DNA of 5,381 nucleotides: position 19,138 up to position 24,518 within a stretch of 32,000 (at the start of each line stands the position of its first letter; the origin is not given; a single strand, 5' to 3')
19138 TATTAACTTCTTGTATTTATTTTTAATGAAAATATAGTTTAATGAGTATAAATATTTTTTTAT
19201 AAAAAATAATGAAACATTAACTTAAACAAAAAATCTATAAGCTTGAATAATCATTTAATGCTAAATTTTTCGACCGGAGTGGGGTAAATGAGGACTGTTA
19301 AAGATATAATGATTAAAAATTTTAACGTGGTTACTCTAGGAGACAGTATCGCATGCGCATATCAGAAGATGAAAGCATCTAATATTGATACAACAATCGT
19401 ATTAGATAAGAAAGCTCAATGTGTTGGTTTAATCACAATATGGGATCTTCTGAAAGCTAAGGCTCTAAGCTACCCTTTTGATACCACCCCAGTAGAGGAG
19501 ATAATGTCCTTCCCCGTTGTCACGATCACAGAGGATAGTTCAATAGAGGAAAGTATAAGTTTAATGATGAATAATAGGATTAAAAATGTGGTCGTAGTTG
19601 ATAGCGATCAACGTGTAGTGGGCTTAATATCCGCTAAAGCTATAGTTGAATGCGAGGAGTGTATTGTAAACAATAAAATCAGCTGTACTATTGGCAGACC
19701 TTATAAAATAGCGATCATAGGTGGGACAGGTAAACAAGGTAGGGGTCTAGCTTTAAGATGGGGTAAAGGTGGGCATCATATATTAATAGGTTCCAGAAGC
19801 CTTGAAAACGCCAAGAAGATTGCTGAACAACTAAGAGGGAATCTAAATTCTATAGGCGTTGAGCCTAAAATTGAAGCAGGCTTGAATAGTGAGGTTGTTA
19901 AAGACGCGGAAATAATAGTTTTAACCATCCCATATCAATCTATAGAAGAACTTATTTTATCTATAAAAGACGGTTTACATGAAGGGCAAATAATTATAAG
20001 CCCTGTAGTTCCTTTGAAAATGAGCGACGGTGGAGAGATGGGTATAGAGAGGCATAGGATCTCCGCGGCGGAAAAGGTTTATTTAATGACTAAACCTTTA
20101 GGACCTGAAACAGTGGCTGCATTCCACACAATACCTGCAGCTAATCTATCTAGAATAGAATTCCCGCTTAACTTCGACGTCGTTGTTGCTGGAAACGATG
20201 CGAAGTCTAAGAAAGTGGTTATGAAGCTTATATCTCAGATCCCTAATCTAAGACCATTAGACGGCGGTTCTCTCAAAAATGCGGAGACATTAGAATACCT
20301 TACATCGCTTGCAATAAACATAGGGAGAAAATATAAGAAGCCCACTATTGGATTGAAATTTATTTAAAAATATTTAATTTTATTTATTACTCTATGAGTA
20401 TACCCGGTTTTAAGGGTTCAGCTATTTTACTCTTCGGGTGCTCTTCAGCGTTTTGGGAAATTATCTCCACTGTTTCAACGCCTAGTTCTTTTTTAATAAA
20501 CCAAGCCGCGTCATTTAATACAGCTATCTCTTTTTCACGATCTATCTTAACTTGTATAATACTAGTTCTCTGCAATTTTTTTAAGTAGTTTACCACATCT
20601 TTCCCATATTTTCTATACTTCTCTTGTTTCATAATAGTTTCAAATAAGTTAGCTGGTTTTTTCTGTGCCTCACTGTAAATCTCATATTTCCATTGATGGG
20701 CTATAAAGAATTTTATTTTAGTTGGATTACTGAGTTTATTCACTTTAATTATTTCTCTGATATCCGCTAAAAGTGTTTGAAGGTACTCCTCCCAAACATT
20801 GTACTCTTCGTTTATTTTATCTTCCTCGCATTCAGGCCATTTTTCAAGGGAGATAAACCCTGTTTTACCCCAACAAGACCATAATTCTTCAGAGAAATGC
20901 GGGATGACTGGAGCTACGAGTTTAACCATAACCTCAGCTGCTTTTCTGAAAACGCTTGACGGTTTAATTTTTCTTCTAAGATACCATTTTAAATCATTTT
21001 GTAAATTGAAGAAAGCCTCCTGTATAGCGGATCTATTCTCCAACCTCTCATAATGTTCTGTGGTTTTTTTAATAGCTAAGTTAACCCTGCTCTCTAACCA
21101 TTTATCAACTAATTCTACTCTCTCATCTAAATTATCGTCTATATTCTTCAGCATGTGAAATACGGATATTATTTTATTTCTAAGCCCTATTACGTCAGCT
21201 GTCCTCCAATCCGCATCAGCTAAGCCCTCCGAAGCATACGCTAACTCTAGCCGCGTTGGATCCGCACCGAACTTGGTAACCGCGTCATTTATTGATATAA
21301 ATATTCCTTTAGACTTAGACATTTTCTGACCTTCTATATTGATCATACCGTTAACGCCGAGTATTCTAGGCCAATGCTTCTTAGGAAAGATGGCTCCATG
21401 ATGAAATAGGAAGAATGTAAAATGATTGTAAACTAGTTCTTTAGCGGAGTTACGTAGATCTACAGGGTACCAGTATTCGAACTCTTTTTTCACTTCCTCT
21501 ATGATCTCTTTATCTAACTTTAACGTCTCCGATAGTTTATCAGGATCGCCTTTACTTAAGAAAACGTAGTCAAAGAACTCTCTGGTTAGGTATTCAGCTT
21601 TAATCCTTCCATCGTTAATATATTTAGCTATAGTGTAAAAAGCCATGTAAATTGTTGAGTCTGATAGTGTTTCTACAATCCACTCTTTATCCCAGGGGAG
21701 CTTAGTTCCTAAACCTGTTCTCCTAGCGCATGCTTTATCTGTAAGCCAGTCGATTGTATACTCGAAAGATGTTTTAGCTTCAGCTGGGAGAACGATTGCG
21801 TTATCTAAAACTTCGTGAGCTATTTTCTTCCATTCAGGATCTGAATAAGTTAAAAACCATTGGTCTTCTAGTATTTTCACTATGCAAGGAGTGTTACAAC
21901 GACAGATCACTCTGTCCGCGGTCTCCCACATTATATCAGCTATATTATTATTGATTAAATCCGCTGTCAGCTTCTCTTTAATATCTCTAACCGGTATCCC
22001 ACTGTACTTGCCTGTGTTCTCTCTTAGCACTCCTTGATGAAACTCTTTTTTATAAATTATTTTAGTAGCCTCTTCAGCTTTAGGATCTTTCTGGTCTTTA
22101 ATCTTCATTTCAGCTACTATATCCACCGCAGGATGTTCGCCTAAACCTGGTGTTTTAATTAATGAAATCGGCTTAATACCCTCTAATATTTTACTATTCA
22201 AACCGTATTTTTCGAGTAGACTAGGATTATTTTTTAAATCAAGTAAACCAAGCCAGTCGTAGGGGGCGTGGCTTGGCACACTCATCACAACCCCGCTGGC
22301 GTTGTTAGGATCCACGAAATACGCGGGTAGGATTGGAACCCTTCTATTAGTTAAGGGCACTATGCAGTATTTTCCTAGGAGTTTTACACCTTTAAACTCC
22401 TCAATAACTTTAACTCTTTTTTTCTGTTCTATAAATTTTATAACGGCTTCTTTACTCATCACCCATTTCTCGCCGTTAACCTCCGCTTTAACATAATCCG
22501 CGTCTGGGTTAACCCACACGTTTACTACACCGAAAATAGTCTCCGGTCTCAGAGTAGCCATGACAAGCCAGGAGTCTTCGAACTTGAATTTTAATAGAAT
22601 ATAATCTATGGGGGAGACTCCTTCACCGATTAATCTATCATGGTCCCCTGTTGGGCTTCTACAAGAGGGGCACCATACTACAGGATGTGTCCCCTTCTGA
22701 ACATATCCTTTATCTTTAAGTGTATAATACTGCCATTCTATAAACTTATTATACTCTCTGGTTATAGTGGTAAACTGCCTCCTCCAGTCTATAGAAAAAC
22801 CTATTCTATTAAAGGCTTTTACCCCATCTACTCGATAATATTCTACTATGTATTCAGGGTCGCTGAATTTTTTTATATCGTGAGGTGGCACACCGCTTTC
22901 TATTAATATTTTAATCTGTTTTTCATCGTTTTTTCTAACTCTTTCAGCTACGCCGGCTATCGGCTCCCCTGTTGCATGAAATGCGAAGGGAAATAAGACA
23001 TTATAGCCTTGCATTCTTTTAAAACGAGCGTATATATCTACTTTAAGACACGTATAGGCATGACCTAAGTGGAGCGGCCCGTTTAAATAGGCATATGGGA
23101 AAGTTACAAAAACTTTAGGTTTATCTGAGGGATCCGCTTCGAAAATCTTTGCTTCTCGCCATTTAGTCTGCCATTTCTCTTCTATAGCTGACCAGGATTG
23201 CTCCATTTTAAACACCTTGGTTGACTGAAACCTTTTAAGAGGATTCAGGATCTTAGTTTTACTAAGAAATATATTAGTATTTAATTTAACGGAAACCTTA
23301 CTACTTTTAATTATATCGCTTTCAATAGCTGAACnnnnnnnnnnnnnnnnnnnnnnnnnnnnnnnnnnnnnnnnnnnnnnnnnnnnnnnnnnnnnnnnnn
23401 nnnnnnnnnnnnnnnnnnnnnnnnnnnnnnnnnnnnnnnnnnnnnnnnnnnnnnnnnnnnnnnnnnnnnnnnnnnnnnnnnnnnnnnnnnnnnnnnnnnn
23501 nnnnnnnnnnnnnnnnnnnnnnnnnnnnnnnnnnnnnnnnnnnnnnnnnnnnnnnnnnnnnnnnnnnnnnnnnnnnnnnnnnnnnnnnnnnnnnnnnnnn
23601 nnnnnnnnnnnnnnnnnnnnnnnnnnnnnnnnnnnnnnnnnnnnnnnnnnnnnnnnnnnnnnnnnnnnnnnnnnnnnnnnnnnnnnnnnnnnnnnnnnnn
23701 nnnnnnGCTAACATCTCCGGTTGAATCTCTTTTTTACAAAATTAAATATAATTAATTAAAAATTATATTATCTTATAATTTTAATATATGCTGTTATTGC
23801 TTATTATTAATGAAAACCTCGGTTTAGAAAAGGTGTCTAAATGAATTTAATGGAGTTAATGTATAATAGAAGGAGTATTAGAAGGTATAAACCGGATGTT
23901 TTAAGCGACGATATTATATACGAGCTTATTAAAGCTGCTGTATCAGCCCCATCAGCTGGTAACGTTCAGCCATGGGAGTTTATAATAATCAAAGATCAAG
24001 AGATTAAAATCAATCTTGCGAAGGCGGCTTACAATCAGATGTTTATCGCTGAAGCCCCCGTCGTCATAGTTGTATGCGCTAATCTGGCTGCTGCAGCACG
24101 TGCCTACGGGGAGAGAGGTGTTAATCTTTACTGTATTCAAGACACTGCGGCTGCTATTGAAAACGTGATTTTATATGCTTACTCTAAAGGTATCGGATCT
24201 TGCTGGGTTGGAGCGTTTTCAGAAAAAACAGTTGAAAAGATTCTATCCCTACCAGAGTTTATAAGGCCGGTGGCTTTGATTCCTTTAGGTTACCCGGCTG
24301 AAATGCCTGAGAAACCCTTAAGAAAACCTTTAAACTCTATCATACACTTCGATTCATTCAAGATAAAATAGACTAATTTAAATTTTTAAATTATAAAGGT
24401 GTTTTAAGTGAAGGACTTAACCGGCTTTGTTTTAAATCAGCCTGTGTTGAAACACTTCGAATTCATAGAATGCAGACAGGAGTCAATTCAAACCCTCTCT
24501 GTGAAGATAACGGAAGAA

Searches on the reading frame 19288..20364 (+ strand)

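Call 14: search_protein_families(library=pfam, proteins=[window:19288-20364:+], max_evalue=0.001)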
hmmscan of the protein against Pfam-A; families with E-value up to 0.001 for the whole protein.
window:19288-20364:+ (359 aa): 4 families
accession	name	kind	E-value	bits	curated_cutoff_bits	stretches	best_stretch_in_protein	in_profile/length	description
PF00571.33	CBS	-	4.7e-22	78.5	24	2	69-121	1-53/57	CBS domain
PF03807.23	F420_oxidored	-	2.6e-18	66.8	21.6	1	140-241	1-93/94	NADP oxidoreductase coenzyme F420-dependent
PF01210.29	NAD_Gly3P_dh_N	-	1.5e-05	25.4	23.1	1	140-238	1-101/158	NAD-dependent glycerol-3-phosphate dehydrogenase N-terminus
PF03446.21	NAD_binding_2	-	0.00047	20.6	21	1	140-237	1-90/161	NAD binding domain of 6-phosphogluconate dehydrogenase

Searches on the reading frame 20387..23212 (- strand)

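Call 37: search_protein_families(library=pfam, proteins=[window:20387-23212:-], max_evalue=0.001)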
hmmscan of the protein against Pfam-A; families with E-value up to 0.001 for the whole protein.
window:20387-23212:- (941 aa): 5 families
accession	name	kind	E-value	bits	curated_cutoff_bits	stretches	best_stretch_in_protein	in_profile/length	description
PF00133.28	tRNA-synt_1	-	4.7e-32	111.7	22.7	1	13-667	1-411/414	tRNA synthetases class I (I, L, M and V)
PF08264.19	Anticodon_1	-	2.9e-24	86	25.1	1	703-830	1-141/148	Anticodon-binding domain of tRNA ligase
PF09334.17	tRNA-synt_1g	-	8.5e-24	84.5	20.1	2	35-94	2-61/391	tRNA synthetases class I (M)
PF13603.12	tRNA-synt_1_2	-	1.2e-10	41.6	25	1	208-320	13-126/185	Leucyl-tRNA synthetase, editing domain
PF01406.26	tRNA-synt_1e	-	6.6e-09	36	27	1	584-657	208-280/301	tRNA synthetases class I (C) catalytic domain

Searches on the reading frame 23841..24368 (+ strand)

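Call 38: search_protein_families(library=pfam, proteins=[window:23841-24368:+], max_evalue=0.001)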
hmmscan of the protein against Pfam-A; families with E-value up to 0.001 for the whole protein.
window:23841-24368:+ (176 aa): 2 families
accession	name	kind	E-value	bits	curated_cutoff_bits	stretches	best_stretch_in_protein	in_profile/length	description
PF00881.29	Nitroreductase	-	2.4e-33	116.1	23.5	2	9-69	3-63/167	Nitroreductase family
PF14512.11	TM1586_NiRdase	-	1.8e-17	64.1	27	2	106-172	88-153/215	Putative TM nitroreductase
